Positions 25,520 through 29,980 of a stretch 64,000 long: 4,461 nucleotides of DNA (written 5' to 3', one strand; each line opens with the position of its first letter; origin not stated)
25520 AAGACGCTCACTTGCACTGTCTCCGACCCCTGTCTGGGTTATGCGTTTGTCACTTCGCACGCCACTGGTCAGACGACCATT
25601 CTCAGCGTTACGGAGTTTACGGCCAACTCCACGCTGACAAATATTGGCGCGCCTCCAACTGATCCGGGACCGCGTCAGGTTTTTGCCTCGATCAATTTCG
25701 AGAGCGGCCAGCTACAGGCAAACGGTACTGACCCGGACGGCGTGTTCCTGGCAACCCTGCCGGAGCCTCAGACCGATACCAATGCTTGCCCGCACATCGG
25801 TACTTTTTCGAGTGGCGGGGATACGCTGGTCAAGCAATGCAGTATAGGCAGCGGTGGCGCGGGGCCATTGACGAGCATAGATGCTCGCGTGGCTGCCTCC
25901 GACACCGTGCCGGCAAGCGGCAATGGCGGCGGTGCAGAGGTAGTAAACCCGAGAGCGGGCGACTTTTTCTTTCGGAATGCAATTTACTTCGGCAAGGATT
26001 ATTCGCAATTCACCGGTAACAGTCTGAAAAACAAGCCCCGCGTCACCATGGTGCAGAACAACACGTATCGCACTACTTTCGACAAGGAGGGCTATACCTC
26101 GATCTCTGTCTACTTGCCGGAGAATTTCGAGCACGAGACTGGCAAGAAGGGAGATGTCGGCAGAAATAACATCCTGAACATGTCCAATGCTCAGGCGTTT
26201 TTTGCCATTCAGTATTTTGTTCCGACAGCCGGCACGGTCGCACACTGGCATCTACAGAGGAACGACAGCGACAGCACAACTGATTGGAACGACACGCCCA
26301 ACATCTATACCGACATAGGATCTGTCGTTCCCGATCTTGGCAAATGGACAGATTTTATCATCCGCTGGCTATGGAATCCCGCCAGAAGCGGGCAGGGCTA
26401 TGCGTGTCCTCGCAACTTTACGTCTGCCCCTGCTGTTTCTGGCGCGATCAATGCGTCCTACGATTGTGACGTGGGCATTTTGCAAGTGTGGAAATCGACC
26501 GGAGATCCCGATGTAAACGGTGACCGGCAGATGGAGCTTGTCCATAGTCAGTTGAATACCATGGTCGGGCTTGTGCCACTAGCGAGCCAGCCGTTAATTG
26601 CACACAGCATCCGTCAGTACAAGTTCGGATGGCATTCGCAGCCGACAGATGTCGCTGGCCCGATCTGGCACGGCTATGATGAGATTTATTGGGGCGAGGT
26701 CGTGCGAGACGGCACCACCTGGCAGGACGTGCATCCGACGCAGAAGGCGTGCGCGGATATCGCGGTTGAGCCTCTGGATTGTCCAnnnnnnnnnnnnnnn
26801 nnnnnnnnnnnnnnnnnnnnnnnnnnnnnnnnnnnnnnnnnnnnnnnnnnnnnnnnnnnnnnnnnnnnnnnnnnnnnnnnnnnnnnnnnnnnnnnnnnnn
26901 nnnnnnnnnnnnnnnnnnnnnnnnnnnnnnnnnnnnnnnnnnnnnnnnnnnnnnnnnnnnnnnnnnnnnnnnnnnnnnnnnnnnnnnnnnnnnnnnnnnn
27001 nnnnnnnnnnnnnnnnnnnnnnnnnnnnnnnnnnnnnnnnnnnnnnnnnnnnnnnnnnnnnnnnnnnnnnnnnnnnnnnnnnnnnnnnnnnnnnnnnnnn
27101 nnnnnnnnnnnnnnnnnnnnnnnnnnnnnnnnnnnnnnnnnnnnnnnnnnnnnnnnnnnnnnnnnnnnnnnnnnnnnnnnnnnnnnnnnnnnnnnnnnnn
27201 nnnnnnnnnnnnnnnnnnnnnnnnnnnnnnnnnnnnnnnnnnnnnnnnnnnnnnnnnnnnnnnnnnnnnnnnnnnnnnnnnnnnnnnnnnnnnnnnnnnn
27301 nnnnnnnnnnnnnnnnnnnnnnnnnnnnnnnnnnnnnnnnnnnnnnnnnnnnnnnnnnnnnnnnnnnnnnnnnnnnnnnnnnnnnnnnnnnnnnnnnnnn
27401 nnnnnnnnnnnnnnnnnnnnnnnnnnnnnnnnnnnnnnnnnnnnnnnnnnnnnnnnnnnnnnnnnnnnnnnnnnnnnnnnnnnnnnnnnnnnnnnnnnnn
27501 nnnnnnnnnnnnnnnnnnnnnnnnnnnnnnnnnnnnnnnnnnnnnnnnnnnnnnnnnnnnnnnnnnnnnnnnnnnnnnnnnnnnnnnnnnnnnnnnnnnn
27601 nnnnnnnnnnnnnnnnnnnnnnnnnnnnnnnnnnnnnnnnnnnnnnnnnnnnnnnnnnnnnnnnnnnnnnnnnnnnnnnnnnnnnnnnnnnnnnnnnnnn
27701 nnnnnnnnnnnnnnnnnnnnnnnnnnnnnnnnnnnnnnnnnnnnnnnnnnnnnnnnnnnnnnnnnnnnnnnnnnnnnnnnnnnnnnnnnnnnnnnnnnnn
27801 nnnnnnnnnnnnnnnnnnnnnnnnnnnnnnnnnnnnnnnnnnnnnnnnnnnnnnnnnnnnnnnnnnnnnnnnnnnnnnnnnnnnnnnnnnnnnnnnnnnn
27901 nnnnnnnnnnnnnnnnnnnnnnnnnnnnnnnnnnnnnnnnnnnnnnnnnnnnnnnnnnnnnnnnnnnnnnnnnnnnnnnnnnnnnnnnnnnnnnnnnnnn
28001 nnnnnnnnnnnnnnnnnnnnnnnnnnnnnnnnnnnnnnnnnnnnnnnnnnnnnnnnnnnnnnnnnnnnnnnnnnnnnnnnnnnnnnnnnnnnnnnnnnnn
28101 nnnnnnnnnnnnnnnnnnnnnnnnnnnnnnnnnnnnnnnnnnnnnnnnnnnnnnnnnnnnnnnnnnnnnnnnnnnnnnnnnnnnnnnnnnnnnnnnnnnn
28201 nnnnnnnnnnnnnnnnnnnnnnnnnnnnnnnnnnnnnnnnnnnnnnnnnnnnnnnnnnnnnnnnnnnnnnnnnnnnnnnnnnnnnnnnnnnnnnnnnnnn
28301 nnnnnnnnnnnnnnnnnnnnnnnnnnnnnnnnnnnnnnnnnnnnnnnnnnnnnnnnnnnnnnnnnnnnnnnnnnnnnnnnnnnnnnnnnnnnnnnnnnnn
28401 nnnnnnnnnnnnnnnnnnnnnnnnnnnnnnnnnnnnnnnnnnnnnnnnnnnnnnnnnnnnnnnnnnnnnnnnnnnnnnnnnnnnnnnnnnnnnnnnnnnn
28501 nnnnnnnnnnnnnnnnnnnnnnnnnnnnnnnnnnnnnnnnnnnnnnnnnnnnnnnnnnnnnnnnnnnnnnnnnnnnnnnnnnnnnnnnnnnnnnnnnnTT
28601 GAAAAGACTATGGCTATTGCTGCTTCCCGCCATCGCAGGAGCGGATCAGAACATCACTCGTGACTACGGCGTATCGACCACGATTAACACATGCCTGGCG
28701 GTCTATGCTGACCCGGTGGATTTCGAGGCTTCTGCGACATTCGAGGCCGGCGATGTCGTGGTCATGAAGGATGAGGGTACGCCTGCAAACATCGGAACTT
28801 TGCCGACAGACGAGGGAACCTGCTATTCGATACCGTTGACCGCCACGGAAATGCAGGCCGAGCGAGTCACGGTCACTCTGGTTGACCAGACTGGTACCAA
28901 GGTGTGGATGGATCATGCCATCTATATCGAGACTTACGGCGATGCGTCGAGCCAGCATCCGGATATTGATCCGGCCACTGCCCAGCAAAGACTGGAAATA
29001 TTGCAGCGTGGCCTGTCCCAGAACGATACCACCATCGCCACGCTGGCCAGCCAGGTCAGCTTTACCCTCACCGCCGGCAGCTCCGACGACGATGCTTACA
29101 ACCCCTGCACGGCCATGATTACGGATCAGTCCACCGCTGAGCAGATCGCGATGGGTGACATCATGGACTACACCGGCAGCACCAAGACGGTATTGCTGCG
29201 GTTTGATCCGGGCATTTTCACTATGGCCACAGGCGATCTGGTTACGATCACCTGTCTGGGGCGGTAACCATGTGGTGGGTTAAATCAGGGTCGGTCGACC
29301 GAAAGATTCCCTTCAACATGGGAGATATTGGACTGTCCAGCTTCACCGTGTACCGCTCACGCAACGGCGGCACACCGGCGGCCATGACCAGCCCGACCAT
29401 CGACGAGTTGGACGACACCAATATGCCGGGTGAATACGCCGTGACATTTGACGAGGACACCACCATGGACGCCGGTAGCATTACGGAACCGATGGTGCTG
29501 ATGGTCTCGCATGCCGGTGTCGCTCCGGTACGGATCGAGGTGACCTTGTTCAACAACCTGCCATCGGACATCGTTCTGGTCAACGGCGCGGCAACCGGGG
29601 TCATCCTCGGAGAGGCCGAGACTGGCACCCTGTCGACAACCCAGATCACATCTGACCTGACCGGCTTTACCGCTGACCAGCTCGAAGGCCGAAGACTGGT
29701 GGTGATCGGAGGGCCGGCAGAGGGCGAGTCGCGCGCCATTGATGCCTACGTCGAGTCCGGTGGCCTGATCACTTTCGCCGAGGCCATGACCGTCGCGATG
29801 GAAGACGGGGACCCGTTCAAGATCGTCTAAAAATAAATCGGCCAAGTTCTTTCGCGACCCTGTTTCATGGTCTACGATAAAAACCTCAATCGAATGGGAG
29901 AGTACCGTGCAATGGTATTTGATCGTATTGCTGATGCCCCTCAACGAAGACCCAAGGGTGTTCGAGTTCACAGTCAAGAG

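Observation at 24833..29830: Cluster of Sec-secreted, beta-rich proteins with FN3 and cadherin-like (He_PIG) domains inside a phage genome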

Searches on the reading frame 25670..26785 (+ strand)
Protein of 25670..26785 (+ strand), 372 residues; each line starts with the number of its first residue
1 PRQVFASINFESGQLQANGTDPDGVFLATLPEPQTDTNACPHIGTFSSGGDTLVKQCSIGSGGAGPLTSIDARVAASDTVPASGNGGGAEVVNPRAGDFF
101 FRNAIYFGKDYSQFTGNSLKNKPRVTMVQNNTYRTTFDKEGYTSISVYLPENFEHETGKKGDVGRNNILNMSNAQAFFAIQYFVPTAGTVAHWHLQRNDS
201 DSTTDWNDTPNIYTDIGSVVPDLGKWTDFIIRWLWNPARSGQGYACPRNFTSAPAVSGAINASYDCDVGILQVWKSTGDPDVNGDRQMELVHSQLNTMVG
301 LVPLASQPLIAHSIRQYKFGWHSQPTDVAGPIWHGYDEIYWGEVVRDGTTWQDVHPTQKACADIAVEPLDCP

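Call 28: search_solved_structures(query=A2, max_evalue=10, show_alignments=2)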
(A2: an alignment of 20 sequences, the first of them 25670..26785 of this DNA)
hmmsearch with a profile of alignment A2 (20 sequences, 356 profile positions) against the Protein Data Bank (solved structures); distinct sequences matched with E-value up to 10: 0.

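Call 29: search_protein_families(library=pfam, alignment_id=A2, max_evalue=0.01)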
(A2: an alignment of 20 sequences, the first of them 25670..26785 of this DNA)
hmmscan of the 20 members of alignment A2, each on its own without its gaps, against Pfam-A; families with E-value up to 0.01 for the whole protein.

A. member 1, window:25670-26785:+ (372 aa): 1 family
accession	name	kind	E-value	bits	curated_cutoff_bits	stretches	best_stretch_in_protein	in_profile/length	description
PF14099.13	Polysacc_lyase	-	0.0018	18.7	29.9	1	116-242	46-161/210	Polysaccharide lyase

B. families by the number of members that match (of 20 scanned): 1 family
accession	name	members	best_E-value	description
PF14099.13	Polysacc_lyase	16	1.3e-08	Polysaccharide lyase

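Call 39: predict_structure(alignment_id=A2)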
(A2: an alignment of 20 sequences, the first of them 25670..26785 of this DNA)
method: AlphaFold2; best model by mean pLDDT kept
length: 372 residues; sequences in the alignment: 20
mean_pLDDT: 87.6   pTM: 0.88
mean pLDDT of the five models: 87.6, 83.4, 83.2, 82.7, 77.2
residues with pLDDT >= 90: 234; 70-90: 102; 50-70: 25; < 50: 11
segments of 3 or more residues with pLDDT < 50: 46-48, 365-372
pLDDT, mean of each block of 10 residues (from residue 1): 84 87 85 82 53 73 89 95 86 93 93 78 82 86 96 95 94 80 97 96 91 97 97 95 87 91 95 96 90 95 92 91 92 94 93 86 47 41
secondary structure, 60 per line:
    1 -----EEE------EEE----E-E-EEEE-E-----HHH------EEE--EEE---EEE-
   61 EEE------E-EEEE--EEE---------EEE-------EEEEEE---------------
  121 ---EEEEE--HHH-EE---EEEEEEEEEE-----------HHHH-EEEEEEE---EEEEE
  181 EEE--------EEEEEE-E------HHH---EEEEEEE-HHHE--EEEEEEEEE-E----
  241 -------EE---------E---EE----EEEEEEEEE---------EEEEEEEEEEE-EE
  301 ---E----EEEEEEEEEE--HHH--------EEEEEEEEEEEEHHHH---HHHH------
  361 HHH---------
elements in order: E6-8 E15-17 E26-29 E46-48 E51-53 E57-59 E61-63 E72-75 E78-80 E90-92 E100-105 E124-128 E140-149 H161-164 E166-172 E176-183 E192-197 E212-218 E226-234 E269-277 E287-297 E309-318 E332-343 H344-347 H351-354

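Call 94: fold_search(model_id=the predicted structure, library=viral)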
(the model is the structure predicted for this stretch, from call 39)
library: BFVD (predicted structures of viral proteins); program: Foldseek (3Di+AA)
matches with E <= 10: 907; with E <= 0.001: 46
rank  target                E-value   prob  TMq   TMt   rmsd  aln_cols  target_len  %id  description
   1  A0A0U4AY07            1.4e-07  1.00  0.36  0.27   6.1       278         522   11  (no name in the UniProt tables at hand)
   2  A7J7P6                8.3e-07  1.00  0.36  0.35   8.2       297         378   10  Uncharacterized protein N542L [Paramecium bursaria Chlorella virus FR483]
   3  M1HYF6                2.3e-06  1.00  0.38  0.39   5.1       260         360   11  (no name in the UniProt tables at hand)
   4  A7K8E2                2.8e-06  1.00  0.37  0.28  11.6       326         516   15  Uncharacterized protein Z182R [Chlorovirus heliozoae]
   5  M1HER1                4.5e-06  1.00  0.32  0.37   8.5       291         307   11  (no name in the UniProt tables at hand)
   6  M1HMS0                4.8e-06  1.00  0.29  0.20   7.3       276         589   11  (no name in the UniProt tables at hand)
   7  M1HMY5                6.0e-06  1.00  0.31  0.42   7.8       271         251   11  (no name in the UniProt tables at hand)
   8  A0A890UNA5            6.3e-06  1.00  0.32  0.43   8.2       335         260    9  Hydrolase [Microbacterium phage Shocker]
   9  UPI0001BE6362         7.0e-06  1.00  0.31  0.42   8.7       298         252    8  (no name look-up for this kind of identifier)
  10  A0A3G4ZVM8            9.2e-06  1.00  0.42  0.48  13.1       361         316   10  Alginate lyase 2 domain-containing protein [Edafosvirus sp.]
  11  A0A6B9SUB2            1.2e-05  1.00  0.30  0.33   5.6       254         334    9  (no name in the UniProt tables at hand)
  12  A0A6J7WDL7            2.6e-05  1.00  0.28  0.30  12.1       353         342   11  Uncharacterized protein [uncultured Caudovirales phage]
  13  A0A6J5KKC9            4.0e-05  0.97  0.24  0.24  21.8       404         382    8  Uncharacterized protein [uncultured Caudovirales phage]
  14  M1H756                5.0e-05  1.00  0.32  0.38   6.9       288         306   10  (no name in the UniProt tables at hand)
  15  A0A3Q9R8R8            5.3e-05  0.93  0.23  0.26  17.7       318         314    8  (no name in the UniProt tables at hand)
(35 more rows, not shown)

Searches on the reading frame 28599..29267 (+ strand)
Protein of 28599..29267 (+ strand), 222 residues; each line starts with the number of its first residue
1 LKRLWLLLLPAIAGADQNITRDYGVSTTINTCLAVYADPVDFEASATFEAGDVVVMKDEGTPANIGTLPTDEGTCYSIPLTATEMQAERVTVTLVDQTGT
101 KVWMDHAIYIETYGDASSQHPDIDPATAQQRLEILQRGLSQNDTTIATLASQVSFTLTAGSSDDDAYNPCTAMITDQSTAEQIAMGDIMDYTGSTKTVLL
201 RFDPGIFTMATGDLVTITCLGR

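Call 10: search_protein_families(library=pfam, proteins=[window:28599-29267:+], max_evalue=1)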
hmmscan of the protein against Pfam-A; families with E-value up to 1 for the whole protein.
window:28599-29267:+ (222 aa): 2 families
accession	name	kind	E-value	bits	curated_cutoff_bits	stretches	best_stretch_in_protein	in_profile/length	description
PF10706.15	Aminoglyc_resit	-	0.0054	17.3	21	1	93-180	7-95/149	Aminoglycoside-2''-adenylyltransferase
PF17936.7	Big_6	-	0.034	14.8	27.6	1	49-100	22-72/83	Bacterial Ig domain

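Call 11: search_protein_families(library=phrogs, proteins=[window:28599-29267:+], max_evalue=0.1)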
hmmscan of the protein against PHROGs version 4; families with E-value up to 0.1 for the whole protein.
window:28599-29267:+ (222 aa): 1 family
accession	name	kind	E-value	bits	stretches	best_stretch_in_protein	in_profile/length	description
phrog_17023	-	unknown function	0.077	13.8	1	88-155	87-150/258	-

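Call 49: find_related_loci(query=window:28599-29264:+, collection=viral_contigs, flank=10000)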
Query window:28599-29264:+ (222 aa) in viral_contigs; peptide patterns used: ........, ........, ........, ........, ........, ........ (x = any residue, [..] = any of these).
1 stretches matched a pattern, but none encodes a relative of the query by tblastn (E <= 1e-3).

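Call 70: search_dna_similar(query=window:28599-29264:+, collection=phages, mode=protein, max_evalue=0.01, max_rows=15)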
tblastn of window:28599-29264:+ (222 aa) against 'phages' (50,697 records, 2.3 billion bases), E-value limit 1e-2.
No match.

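Call 89: search_protein_families(library=ncbifam, proteins=[window:28599-29267:+], max_evalue=0.01)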
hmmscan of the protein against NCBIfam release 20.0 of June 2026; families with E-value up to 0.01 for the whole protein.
window:28599-29267:+ (222 aa): 0 families

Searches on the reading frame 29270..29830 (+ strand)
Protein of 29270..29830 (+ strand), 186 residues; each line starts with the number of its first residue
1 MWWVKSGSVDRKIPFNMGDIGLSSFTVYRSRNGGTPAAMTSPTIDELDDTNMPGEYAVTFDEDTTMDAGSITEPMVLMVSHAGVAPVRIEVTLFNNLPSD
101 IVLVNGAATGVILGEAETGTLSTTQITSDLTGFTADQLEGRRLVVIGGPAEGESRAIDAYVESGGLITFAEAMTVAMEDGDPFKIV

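Call 10: search_protein_families(library=pfam, proteins=[window:29270-29830:+], max_evalue=1)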
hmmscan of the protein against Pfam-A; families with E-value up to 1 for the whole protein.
window:29270-29830:+ (186 aa): 1 family
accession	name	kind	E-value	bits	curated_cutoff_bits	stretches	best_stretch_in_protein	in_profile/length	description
PF09822.16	ABC_transp_aux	-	0.16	11.6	34.7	1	142-180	47-90/288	ABC-type uncharacterized transport system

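Call 11: search_protein_families(library=phrogs, proteins=[window:29270-29830:+], max_evalue=0.1)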
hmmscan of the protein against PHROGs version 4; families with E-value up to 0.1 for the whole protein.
window:29270-29830:+ (186 aa): 0 families

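Call 50: find_related_loci(query=window:29270-29827:+, collection=viral_contigs, flank=10000)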
Query window:29270-29827:+ (186 aa) in viral_contigs; peptide patterns used: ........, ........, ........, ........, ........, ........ (x = any residue, [..] = any of these).
22 stretches matched a pattern; 1 encode a relative of the query (tblastn E <= 1e-3); 1 distinct loci.
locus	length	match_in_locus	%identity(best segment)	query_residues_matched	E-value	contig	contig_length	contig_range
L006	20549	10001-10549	88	3-186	8e-106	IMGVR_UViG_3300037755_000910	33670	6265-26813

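Call 53: search_protein_families(library=pfam, proteins=[L006:4988-7423:+, L006:7423-9306:+, L006:9306-9992:+], max_evalue=0.05)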
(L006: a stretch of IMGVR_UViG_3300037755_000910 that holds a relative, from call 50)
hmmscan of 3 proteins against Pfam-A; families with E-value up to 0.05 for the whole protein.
L006:4988-7423:+ (812 aa): 1 family
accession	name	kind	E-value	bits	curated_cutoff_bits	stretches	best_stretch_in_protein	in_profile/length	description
PF07081.18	DUF1349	-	0.0025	18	32.4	1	292-420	42-163/179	Protein of unknown function (DUF1349)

L006:7423-9306:+ (628 aa): 0 families

L006:9306-9992:+ (229 aa): 1 family
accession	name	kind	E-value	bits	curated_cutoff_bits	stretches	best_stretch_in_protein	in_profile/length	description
PF18146.6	CinA_KH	-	0.048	14.2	27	0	71-108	20-56/73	Damage-inducible protein CinA KH domain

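Call 69: search_dna_similar(query=window:29270-29827:+, collection=phages, mode=protein, max_evalue=0.01, max_rows=15)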
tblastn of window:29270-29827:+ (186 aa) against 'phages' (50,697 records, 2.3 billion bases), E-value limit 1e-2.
No match.

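Call 71: find_related_loci(query=A5, collection=metagenome_contigs, flank=10000)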
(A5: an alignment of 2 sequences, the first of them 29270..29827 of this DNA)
Query A5 (186 aa) in metagenome_contigs; peptide patterns used: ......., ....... (x = any residue, [..] = any of these).
237 stretches matched a pattern, but none encodes a relative of the query by tblastn (E <= 1e-3).

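Call 89: search_protein_families(library=ncbifam, proteins=[window:29270-29830:+, L006:4988-7423:+], max_evalue=0.01)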
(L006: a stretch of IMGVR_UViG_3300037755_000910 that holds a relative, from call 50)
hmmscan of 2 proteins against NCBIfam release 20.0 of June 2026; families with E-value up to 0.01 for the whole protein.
window:29270-29830:+ (186 aa): 0 families

L006:4988-7423:+ (812 aa): 0 families

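Call 103: search_solved_structures(query=L006:4988-7423:+, max_evalue=1)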
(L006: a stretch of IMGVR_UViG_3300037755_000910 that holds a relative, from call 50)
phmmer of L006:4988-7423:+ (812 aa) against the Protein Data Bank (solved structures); distinct sequences matched with E-value up to 1: 1.
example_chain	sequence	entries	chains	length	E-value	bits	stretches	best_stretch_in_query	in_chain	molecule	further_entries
4fur_A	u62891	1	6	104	0.84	11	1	693-764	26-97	Urease subunit gamma 2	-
